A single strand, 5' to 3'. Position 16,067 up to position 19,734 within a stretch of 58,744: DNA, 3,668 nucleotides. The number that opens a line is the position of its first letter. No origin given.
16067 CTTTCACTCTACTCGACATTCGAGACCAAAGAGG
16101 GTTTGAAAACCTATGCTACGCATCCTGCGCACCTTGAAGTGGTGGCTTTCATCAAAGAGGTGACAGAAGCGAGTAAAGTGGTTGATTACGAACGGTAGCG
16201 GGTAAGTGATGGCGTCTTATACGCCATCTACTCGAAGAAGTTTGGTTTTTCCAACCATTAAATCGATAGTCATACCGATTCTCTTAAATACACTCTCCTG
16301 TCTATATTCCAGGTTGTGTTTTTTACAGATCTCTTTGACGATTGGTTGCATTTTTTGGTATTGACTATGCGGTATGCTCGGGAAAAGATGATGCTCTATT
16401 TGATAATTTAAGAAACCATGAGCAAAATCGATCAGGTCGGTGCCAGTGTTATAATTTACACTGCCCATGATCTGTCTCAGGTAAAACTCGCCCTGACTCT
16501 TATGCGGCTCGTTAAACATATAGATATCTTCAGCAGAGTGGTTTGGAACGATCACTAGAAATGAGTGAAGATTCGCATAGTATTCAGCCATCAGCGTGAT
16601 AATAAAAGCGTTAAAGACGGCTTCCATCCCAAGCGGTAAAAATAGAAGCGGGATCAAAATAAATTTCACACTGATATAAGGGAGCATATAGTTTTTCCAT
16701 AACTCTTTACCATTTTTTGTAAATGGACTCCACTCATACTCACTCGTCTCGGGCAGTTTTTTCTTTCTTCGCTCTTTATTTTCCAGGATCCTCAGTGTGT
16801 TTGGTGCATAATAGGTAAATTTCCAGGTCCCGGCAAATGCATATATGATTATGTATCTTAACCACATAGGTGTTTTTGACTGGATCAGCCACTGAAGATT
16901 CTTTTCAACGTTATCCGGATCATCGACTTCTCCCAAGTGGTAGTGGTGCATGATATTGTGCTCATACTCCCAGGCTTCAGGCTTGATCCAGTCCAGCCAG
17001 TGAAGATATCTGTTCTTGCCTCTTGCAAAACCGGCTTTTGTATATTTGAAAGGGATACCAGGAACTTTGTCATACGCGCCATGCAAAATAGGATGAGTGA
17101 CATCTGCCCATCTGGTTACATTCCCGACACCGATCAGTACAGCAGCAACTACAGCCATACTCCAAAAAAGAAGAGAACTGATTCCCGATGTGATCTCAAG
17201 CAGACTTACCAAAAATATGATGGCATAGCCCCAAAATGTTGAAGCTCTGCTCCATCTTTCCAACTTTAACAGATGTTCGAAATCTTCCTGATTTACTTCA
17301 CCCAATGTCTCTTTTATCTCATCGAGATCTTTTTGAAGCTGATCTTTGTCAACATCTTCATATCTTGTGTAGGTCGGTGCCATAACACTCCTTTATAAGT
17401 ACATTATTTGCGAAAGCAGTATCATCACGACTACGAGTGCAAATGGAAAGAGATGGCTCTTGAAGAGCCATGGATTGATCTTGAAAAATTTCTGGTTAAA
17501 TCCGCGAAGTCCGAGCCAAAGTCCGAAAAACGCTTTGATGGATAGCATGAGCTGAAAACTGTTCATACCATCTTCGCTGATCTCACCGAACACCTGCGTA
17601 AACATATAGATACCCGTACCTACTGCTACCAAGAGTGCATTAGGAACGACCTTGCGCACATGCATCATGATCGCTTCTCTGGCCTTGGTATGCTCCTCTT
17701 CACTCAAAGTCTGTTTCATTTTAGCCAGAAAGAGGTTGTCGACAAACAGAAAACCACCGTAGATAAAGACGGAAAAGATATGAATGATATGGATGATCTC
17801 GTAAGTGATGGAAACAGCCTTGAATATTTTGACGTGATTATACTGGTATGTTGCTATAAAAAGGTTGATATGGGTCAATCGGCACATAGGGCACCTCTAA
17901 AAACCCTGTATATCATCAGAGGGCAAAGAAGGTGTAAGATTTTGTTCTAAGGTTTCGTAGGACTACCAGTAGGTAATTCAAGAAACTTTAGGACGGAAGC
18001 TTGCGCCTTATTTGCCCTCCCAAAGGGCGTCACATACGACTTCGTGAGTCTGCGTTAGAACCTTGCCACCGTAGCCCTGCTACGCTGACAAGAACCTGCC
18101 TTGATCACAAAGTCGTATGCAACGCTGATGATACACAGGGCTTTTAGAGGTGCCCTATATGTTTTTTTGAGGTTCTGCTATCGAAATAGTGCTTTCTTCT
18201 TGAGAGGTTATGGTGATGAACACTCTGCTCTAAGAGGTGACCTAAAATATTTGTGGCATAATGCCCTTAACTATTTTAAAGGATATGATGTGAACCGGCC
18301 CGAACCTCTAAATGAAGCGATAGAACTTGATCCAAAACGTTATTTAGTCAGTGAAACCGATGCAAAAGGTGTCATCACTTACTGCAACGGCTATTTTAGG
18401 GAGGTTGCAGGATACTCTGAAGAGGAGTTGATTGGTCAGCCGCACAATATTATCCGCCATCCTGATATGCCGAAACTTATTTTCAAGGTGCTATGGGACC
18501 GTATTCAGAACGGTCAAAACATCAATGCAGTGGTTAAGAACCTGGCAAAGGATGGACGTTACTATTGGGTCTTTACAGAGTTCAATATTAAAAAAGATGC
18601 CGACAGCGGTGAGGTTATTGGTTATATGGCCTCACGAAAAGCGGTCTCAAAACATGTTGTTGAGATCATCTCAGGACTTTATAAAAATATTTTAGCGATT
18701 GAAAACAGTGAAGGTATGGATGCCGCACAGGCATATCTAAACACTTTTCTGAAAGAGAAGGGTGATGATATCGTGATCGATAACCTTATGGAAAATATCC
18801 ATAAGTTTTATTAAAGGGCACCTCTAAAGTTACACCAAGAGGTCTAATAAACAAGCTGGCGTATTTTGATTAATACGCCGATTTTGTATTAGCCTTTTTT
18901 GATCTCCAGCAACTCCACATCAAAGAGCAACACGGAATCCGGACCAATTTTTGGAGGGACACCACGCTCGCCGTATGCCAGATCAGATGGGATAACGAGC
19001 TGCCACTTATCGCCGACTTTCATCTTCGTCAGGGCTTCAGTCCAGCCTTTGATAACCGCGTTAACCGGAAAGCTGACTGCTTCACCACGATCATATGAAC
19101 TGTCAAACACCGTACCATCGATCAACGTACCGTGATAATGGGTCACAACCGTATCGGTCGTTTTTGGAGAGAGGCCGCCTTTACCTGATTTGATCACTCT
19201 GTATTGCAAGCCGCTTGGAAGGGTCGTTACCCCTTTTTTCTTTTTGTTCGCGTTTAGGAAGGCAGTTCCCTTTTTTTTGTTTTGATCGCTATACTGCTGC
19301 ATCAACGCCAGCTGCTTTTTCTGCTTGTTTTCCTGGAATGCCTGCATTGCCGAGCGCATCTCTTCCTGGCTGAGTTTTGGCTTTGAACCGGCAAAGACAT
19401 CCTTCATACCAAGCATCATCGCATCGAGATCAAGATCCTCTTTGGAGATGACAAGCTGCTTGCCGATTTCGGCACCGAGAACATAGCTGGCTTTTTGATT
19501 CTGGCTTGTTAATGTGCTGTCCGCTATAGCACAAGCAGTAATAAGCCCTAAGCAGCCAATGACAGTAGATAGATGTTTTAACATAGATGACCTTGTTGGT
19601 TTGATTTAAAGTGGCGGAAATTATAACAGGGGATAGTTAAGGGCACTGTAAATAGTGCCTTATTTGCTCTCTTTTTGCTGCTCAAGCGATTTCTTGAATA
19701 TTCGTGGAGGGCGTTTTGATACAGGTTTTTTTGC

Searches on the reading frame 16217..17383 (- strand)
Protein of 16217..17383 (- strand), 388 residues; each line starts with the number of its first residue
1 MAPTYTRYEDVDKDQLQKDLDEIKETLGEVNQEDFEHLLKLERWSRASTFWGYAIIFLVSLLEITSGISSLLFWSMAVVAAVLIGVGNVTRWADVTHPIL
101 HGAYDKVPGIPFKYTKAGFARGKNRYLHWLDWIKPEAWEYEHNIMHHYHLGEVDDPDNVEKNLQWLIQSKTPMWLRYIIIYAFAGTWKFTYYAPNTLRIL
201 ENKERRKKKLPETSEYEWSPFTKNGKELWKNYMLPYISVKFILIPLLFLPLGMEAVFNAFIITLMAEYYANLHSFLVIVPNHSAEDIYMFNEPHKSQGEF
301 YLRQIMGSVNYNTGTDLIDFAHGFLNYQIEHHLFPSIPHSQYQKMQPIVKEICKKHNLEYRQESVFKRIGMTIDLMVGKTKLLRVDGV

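Call 67: search_protein_families(library=pfam, proteins=[window:16217-17383:-], max_evalue=0.000001)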
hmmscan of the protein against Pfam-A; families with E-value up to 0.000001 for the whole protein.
window:16217-17383:- (388 aa): 1 family
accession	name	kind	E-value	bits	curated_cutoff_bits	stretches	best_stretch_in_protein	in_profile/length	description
PF00487.30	FA_desaturase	-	1.3e-26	94.4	29.7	1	74-362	3-251/253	Fatty acid desaturase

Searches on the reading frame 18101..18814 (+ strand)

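Call 67: search_protein_families(library=pfam, proteins=[window:18101-18814:+], max_evalue=0.000001)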
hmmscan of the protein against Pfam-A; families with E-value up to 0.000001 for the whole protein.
window:18101-18814:+ (237 aa): 3 families
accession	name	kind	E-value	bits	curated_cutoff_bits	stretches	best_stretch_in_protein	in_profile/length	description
PF08447.18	PAS_3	-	7.8e-15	55.4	25.6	1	93-171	2-82/89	PAS fold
PF00989.32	PAS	-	6.8e-09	36.2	22.6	1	85-157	16-89/113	PAS fold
PF13426.13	PAS_9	-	9.3e-07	29.5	27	0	86-175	7-94/103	PAS domain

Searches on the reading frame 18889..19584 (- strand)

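Call 67: search_protein_families(library=pfam, proteins=[window:18889-19584:-], max_evalue=0.000001)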
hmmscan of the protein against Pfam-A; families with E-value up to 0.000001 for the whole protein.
window:18889-19584:- (231 aa): 2 families
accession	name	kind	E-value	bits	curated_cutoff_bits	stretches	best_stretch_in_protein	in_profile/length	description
PF00254.34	FKBP_C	-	3.2e-31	108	21.1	1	139-226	4-94/94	FKBP-type peptidyl-prolyl cis-trans isomerase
PF01346.23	FKBP_N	-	5.2e-28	98.2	22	1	30-130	2-97/97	Domain amino terminal to FKBP-type peptidyl-prolyl isomerase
